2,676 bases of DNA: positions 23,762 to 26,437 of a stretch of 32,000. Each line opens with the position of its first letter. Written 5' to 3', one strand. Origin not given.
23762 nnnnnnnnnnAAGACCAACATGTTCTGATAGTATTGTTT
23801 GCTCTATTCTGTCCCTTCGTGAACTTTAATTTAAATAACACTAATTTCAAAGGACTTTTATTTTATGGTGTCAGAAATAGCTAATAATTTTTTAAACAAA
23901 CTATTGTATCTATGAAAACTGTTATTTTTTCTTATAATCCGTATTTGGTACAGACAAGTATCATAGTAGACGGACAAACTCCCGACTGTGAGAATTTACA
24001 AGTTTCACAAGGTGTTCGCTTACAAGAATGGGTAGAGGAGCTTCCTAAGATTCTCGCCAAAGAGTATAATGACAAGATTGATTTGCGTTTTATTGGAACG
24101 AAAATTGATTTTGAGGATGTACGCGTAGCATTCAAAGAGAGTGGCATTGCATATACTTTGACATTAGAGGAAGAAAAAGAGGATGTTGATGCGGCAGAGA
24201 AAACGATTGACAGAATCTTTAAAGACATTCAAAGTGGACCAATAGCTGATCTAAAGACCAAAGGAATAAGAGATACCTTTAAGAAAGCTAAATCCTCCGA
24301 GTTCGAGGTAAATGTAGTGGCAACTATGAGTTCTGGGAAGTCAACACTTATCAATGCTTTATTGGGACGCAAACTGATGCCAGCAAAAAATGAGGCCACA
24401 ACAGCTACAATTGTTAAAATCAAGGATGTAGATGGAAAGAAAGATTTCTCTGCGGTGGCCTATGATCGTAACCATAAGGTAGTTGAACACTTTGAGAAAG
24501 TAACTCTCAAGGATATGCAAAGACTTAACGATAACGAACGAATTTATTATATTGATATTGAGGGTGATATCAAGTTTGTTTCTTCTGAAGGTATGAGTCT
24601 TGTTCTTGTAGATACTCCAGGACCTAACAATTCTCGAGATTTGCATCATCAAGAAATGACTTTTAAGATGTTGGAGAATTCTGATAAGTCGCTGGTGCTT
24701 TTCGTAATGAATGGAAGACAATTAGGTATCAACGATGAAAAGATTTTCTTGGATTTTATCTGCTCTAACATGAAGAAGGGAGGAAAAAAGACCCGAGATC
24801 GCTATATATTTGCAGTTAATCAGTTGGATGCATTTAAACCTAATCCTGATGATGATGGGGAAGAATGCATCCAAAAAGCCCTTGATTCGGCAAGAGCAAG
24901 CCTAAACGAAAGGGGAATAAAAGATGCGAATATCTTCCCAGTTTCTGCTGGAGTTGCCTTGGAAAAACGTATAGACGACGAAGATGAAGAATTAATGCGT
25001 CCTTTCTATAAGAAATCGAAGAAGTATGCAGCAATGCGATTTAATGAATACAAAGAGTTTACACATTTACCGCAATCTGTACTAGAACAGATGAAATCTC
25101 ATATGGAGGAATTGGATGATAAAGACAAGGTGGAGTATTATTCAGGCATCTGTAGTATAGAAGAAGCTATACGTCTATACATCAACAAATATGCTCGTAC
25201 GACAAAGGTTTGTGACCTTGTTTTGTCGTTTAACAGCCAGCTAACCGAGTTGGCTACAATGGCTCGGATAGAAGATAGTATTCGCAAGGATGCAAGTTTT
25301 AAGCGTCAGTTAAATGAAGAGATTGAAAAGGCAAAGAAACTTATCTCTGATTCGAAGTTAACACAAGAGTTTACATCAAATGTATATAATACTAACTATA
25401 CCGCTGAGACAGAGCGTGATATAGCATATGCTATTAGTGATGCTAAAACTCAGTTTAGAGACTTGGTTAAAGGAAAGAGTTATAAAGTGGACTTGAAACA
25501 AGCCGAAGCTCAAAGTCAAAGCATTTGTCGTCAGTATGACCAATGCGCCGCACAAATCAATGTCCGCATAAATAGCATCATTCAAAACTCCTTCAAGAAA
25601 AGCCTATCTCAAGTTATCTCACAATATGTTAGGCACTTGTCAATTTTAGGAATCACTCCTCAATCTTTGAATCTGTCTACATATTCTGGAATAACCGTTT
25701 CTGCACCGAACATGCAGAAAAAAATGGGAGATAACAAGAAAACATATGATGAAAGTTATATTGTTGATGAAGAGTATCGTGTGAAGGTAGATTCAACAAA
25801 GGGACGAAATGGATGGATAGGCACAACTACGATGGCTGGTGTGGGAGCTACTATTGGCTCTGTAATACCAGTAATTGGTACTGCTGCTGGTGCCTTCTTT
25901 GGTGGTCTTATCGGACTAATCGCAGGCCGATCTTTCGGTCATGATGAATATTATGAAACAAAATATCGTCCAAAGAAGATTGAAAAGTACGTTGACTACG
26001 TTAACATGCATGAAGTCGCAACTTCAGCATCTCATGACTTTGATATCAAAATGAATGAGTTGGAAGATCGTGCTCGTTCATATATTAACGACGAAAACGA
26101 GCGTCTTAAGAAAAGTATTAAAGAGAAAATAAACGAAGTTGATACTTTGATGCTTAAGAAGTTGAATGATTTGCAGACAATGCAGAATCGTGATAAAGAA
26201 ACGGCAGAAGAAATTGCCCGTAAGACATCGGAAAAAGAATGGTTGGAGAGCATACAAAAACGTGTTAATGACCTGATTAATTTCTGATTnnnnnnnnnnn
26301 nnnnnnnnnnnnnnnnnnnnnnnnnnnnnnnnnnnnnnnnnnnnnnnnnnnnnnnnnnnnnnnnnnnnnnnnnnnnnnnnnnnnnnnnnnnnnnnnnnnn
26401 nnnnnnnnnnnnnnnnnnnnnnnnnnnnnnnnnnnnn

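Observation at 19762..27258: Five-gene, apparently envelope-spanning cluster I cannot match to a described system: protease-TPR lipoprotein, two exported proteins, a dynamin-like GTPase and an Ig/DUF805 membrane protein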

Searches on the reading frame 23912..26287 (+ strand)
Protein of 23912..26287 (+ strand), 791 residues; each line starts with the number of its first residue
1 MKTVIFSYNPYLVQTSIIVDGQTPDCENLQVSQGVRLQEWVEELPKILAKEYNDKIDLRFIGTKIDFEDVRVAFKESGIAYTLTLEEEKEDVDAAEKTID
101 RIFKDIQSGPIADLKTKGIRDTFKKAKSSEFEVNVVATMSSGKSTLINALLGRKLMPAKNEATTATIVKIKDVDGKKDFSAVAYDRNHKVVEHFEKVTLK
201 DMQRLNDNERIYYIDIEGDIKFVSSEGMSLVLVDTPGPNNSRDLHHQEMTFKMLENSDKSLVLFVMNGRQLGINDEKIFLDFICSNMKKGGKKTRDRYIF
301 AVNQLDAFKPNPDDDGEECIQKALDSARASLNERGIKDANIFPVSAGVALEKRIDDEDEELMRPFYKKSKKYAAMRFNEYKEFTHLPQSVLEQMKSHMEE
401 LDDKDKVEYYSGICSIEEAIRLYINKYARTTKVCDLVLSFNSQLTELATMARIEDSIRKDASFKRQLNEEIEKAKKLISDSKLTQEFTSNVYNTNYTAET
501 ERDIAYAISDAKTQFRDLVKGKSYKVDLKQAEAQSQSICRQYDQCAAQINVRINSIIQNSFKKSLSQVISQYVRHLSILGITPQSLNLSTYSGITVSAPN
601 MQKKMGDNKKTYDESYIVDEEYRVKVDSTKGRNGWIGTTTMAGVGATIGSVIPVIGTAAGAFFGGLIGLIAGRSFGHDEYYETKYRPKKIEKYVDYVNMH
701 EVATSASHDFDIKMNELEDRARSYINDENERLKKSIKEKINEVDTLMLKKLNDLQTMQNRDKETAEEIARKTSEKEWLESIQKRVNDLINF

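Call 3: search_protein_families(library=pfam, proteins=[window:23912-26287:+], max_evalue=0.01)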
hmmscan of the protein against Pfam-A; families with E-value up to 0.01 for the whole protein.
window:23912-26287:+ (791 aa): 2 families
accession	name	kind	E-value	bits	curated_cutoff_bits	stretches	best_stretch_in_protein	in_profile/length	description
PF00350.29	Dynamin_N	-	6.2e-18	65.8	27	1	134-280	2-150/168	Dynamin family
PF01926.29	MMR_HSR1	-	3.7e-08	33.9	21.9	1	138-277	7-95/113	50S ribosome-binding GTPase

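Call 4: search_protein_families(library=padloc, proteins=[window:23912-26287:+], max_evalue=0.01)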
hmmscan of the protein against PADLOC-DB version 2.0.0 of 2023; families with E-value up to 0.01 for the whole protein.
window:23912-26287:+ (791 aa): 0 families

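Call 7: search_protein_families(library=ncbifam, proteins=[window:23912-26287:+], max_evalue=0.01)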
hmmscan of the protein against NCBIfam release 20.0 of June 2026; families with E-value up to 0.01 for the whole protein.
window:23912-26287:+ (791 aa): 6 families
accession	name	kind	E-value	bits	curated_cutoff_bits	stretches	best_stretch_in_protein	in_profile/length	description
NF007368.0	PRK09866.1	equivalog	2.3e-12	46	1146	2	118-178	57-117/742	clamp-binding protein CrfC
NF052648.1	DynmDynABac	equivalog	4.5e-09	34.7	1600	1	90-192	570-674/1187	dynamin GTPase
NF000908.1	PRK00089.1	equivalog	5.4e-07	29.2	237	1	225-347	48-151/291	GTPase Era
TIGR00231.1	small_GTP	domain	8.6e-07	28.9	42.5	1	130-245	3-70/164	GTP-binding protein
TIGR00436.1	era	equivalog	0.00032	20.2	116.25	0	133-169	3-41/270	GTPase Era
TIGR03596.1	GTPase_YlqF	equivalog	0.0093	15.4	208.2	1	94-163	82-151/276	ribosome biogenesis GTPase YlqF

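Call 14: find_homologous_proteins(query=window:23912-26287:+, max_evalue=0.00001)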
Query window:23912-26287:+ (791 aa): 4454 proteins with E <= 0.00001 among 8000 candidates; the best 120 are listed.
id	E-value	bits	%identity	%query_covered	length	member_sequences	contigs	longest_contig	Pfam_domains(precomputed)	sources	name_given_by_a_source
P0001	0.0e+0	1613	92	100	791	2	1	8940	PF01926.30,PF00350.30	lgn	-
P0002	0.0e+0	1243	72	100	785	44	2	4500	PF01926.30,PF00350.30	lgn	-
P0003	0.0e+0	1233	70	100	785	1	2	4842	PF01926.30,PF00350.30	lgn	-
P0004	0.0e+0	1222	70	100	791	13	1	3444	PF01926.30,PF00350.30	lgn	-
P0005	0.0e+0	1205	69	100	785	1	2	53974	PF01926.30,PF00350.30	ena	-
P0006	0.0e+0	1198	70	100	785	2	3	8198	PF01926.30,PF00350.30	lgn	-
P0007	0.0e+0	1194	70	100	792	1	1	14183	PF01926.30,PF00350.30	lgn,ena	-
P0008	0.0e+0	1172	68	100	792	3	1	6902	PF01926.30,PF00350.30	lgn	-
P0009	0.0e+0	1168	68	100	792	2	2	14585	PF01926.30,PF00350.30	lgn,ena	-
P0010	0.0e+0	1154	67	98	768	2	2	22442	PF01926.30,PF00350.30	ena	-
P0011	0.0e+0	1124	65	100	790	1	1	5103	PF01926.30,PF00350.30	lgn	-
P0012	0.0e+0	1098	64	100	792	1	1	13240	PF01926.30,PF00350.30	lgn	-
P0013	0.0e+0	1067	64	100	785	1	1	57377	PF01926.30,PF00350.30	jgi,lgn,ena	jgi:GTPase Era involved in 16S rRNA processing/gas vesicle protein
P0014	0.0e+0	1044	70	86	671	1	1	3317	PF01926.30,PF00350.30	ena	-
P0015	2.5e-285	967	57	99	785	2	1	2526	PF01926.30,PF00350.30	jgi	jgi:predicted GTPase/gas vesicle protein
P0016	7.7e-259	879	54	99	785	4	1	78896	PF01926.30,PF00350.30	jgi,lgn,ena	jgi:predicted GTPase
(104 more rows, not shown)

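Call 16: find_related_loci(query=A1, collection=genome_contigs, flank=10000)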
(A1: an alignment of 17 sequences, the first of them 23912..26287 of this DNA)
Query A1 (791 aa) in genome_contigs; peptide patterns used: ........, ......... (x = any residue, [..] = any of these).
155 stretches matched a pattern; 129 encode a relative of the query (tblastn E <= 1e-3); the best 80 are kept; 80 distinct loci.
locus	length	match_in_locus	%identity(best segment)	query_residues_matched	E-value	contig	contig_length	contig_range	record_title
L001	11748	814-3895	45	1-791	0e+0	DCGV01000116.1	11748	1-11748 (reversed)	MAG TPA_asm: Bacteroidales bacterium UBA1769 UBA1769_contig_129386, whole genome shotgun sequence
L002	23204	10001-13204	41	1-791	0e+0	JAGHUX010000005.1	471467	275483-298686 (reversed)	MAG: Candidatus Limimorpha caballi isolate E5_119 c_000000058313, whole genome shotgun sequence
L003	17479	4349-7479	40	1-791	4e-176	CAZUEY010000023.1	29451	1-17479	MAG TPA_asm: uncultured Staphylococcus sp. isolate SRP199465_co2_191 genome assembly, contig: NODE_3953_length_29451_cov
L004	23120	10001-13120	40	1-791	3e-174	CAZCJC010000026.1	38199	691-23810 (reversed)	MAG TPA_asm: uncultured Sangeribacter sp. isolate SRP199465_co2_751 genome assembly, contig: NODE_2441_length_38199_cov_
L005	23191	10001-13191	39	1-791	7e-173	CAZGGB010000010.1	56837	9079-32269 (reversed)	MAG TPA_asm: uncultured Sangeribacter sp. isolate SRP199465_co2_730 genome assembly, contig: NODE_1040_length_56837_cov_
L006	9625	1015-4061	39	1-791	5e-172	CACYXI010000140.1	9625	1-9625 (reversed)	MAG: uncultured Bacteroidales bacterium isolate RUG12352 genome assembly, contig: RUG12352_asm_140, whole genome shotgun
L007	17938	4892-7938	39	1-791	6e-172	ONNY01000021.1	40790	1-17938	uncultured Prevotella sp. isolate RUG473 genome assembly, contig: scaffold_2276, whole genome shotgun sequence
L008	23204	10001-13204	39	2-791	5e-162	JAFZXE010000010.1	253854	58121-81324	MAG: Bacteroidales bacterium isolate RGIG8179 Water_buffalos_Rumen-3__c437803, whole genome shotgun sequence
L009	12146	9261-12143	41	8-734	1e-160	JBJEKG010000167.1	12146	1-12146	MAG: Muribaculaceae bacterium isolate PUUB56_bin.015 NODE_3157_length_12146_cov_5.182202, whole genome shotgun sequence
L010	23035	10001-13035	39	1-791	3e-159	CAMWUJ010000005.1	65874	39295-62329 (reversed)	MAG TPA_asm: uncultured Porphyromonadaceae bacterium isolate SRR14411333_bin.1_metawrap_v1.3_MAG genome assembly, contig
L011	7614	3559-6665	39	1-791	4e-154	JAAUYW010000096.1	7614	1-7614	MAG: Desulfovibrio sp. isolate Mgla_MAG_30-bin_4 c_000000049800, whole genome shotgun sequence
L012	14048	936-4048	36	1-791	4e-153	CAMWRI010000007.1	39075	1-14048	MAG TPA_asm: uncultured Porphyromonadaceae bacterium isolate SRR14411253_bin.15_metawrap_v1.3_MAG genome assembly, conti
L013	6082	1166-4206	37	1-791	3e-153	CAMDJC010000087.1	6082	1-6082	MAG: uncultured Odoribacter sp. isolate ERR1606221_bin.9_metaWRAP_v1.3_MAG genome assembly, contig: ERZ10552303.4326, wh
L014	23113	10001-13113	36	1-791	3e-150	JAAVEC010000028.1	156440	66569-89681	MAG: Bacteroides sp. isolate Mgla_MAG_13-bin_9 c_000000002020, whole genome shotgun sequence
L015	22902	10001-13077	37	1-791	3e-147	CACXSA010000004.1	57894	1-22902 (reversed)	MAG: uncultured Prevotellaceae bacterium isolate RUG11543 genome assembly, contig: RUG11543_asm_4, whole genome shotgun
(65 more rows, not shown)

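Call 18: find_encoding_contigs(protein=P0005, flank=10000, max_places=3)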
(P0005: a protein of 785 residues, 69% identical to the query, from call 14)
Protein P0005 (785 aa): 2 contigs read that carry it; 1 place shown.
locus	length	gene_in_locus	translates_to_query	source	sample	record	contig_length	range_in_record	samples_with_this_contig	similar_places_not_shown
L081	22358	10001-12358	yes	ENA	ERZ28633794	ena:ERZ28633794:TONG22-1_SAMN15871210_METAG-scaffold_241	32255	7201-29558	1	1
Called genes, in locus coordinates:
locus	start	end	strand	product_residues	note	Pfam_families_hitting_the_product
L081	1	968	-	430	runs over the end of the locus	PF00860:Xan_ur_permease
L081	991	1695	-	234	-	PF16412:DUF5020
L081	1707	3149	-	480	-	PF00128:Alpha-amylase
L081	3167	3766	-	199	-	PF01936:NYN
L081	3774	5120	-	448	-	PF04087:DUF389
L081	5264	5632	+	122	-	PF20203:DUF6565 (weak)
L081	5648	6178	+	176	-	-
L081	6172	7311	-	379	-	PF00149:Metallophos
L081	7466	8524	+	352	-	-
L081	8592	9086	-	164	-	PF06941:NT5C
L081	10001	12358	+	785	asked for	PF00350:Dynamin_N, PF01926:MMR_HSR1 (weak)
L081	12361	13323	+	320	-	PF05656:DUF805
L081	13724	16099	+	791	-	PF00012:HSP70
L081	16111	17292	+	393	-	PF13245:AAA_19 (weak), PF01443:Viral_helicase1 (faint), PF00580:UvrD-helicase (weak), PF13361:UvrD_C (weak)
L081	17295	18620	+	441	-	-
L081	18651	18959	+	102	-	-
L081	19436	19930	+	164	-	-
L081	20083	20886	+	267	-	PF18754:Nmad3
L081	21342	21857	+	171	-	-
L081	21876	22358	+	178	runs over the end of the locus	-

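Call 19: find_encoding_contigs(protein=P0013, flank=10000, max_places=3)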
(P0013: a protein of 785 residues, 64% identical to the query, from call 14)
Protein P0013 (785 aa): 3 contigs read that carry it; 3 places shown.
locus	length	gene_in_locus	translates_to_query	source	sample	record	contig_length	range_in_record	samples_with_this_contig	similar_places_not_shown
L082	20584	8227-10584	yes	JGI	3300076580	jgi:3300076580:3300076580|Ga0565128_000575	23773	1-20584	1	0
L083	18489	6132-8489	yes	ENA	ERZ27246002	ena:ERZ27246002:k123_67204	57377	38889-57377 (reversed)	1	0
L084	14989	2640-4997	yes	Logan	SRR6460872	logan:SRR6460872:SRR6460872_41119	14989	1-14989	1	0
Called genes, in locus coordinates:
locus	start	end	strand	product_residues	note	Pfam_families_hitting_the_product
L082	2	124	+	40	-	?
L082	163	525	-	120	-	-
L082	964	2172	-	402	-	PF13173:AAA_14, PF13635:DUF4143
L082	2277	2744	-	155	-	PF01047:MarR (weak), PF13404:HTH_AsnC-type, PF13412:HTH_24, PF01037:AsnC_trans_reg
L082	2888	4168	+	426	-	PF01053:Cys_Met_Meta_PP, PF00155:Aminotran_1_2, PF06838:Met_gamma_lyase (faint), PF01041:DegT_DnrJ_EryC1, PF00266:Aminotran_5 (weak)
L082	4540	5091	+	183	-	PF02870:Methyltransf_1N (weak), PF01035:DNA_binding_1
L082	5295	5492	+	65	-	-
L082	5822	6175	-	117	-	-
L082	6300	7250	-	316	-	PF13173:AAA_14, PF13635:DUF4143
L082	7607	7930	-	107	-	PF12770:CHAT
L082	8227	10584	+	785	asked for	PF00350:Dynamin_N, PF01926:MMR_HSR1 (weak)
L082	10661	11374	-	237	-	PF20205:DUF6567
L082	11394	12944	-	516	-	PF03781:FGE-sulfatase, PF03544:TonB_C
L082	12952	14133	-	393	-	PF03781:FGE-sulfatase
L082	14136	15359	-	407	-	PF03781:FGE-sulfatase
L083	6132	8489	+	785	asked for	PF00350:Dynamin_N, PF01926:MMR_HSR1 (weak)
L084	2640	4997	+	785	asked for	PF00350:Dynamin_N, PF01926:MMR_HSR1 (weak)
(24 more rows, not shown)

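Call 20: find_encoding_contigs(protein=P0016, flank=10000, max_places=3)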
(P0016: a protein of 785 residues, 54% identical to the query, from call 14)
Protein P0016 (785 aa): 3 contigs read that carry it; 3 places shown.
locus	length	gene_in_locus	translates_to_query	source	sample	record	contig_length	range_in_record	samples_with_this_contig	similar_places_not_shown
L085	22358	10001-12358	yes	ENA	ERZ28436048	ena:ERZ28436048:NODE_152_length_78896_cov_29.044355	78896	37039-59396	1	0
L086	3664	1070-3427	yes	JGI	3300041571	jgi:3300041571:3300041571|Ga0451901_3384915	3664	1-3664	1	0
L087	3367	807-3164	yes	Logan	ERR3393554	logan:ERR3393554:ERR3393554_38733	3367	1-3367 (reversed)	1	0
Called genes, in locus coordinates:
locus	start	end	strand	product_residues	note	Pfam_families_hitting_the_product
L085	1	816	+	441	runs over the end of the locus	PF25145:NfeD1b_N, PF24961:NfeD_membrane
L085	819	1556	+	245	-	PF05140:ResB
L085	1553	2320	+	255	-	PF01578:Cytochrom_C_asm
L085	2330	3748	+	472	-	PF14376:Haem_bd, PF00034:Cytochrom_C (faint), PF13442:Cytochrome_CBB3 (faint), PF03150:CCP_MauG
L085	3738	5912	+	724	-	PF00331:Glyco_hydro_10, PF00756:Esterase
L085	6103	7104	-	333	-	PF13303:PTS_EIIC_2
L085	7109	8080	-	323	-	PF01408:GFO_IDH_MocA, PF01488:Shikimate_DH (weak), PF03447:NAD_binding_3 (weak), PF03807:F420_oxidored (weak), PF22725:GFO_IDH_MocA_C3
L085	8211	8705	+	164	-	-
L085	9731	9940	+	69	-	-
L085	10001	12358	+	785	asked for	PF00350:Dynamin_N, PF01926:MMR_HSR1 (weak)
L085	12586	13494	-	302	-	PF13240:Zn_Ribbon_1 (faint), PF12773:DZR, PF13248:Zn_ribbon_3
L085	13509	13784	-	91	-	-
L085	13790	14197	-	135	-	-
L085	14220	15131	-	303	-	-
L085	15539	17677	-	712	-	-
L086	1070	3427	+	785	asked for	PF00350:Dynamin_N, PF01926:MMR_HSR1 (weak)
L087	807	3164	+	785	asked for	PF00350:Dynamin_N, PF01926:MMR_HSR1 (weak)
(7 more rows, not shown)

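Call 21: find_encoding_contigs(protein=P0001, flank=10000, max_places=3)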
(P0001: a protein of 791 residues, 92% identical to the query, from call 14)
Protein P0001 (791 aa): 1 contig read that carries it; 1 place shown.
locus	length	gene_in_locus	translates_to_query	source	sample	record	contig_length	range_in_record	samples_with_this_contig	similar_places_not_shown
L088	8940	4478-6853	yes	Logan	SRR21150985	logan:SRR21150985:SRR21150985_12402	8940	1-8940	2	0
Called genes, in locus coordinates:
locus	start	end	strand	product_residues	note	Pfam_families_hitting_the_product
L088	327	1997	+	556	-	PF13365:Trypsin_2, PF13431:TPR_17 (faint), PF00515:TPR_1 (faint), PF07719:TPR_2 (faint), PF13181:TPR_8 (faint), PF13371:TPR_9 (weak)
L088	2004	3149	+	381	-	-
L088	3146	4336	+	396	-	-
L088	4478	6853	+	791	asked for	PF00350:Dynamin_N, PF01926:MMR_HSR1 (weak)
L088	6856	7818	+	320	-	PF05656:DUF805 (weak)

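Call 22: find_encoding_contigs(protein=P0007, flank=10000, max_places=3)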
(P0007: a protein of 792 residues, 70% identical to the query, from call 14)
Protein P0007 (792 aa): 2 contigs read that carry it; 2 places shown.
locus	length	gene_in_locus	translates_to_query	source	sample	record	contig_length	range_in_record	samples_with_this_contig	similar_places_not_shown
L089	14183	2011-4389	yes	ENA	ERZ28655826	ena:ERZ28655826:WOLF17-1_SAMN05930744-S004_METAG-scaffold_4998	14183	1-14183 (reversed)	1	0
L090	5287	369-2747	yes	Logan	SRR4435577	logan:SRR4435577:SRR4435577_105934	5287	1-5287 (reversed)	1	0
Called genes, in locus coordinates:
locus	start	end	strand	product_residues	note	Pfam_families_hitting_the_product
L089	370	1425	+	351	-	PF17761:DUF1016_N, PF06250:YhcG_C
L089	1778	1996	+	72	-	-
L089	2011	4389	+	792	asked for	PF00350:Dynamin_N, PF01926:MMR_HSR1 (weak)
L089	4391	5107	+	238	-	-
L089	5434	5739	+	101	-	-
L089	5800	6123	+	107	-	-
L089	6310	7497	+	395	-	-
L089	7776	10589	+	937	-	PF04313:HSDR_N, PF04851:ResIII, PF18766:SWI2_SNF2, PF22679:T1R_D3-like, PF12008:EcoR124_C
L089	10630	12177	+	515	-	PF12161:HsdM_N, PF02384:N6_Mtase, PF05175:MTS (weak), PF07669:Eco57I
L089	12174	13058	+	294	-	PF02661:Fic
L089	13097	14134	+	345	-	PF01420:Methylase_S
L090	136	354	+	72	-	-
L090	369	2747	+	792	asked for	PF00350:Dynamin_N, PF01926:MMR_HSR1 (weak)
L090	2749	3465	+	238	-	-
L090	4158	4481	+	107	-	-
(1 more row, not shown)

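Call 23: find_encoding_contigs(protein=P0010, flank=10000, max_places=3)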
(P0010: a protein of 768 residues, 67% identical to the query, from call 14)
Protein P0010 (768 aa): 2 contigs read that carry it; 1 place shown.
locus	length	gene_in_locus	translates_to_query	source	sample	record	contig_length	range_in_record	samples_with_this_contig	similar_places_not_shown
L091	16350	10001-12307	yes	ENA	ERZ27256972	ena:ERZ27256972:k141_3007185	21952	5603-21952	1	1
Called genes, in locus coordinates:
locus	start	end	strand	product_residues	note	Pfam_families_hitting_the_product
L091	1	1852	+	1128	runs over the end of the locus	-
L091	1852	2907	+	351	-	-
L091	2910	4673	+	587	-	-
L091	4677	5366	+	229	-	-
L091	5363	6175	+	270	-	PF00089:Trypsin, PF13365:Trypsin_2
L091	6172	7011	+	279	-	PF01223:Endonuclease_NS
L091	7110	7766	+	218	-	-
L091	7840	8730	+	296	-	-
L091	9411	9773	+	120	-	-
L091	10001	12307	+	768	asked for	PF00350:Dynamin_N, PF01926:MMR_HSR1 (weak)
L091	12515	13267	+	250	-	-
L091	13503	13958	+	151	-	PF10263:SprT-like (weak)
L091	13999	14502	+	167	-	-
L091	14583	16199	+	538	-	-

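Call 39: list_cluster_members(proteins=[P0121, window:23912-26287:+, window:26290-27258:+, window:19762-21432:+, window:21439-22584:+])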
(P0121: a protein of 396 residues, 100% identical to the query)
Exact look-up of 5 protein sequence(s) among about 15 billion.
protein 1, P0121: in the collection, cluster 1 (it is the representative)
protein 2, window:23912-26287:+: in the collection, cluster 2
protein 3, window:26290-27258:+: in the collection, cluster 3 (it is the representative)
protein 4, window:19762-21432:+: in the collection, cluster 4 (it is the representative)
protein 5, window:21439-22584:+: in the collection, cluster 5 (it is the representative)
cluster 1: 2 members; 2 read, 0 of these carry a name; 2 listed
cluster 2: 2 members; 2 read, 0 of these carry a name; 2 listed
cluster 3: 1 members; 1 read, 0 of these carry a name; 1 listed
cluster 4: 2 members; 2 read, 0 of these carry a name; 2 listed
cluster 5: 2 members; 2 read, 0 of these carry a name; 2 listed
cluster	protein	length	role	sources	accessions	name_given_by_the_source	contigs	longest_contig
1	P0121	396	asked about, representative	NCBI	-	-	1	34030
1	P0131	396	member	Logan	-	-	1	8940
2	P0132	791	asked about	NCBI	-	-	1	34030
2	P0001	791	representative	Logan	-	-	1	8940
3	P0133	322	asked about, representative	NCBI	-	-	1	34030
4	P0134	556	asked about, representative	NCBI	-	-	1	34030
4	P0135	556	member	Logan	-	-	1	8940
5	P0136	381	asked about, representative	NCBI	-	-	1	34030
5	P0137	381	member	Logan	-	-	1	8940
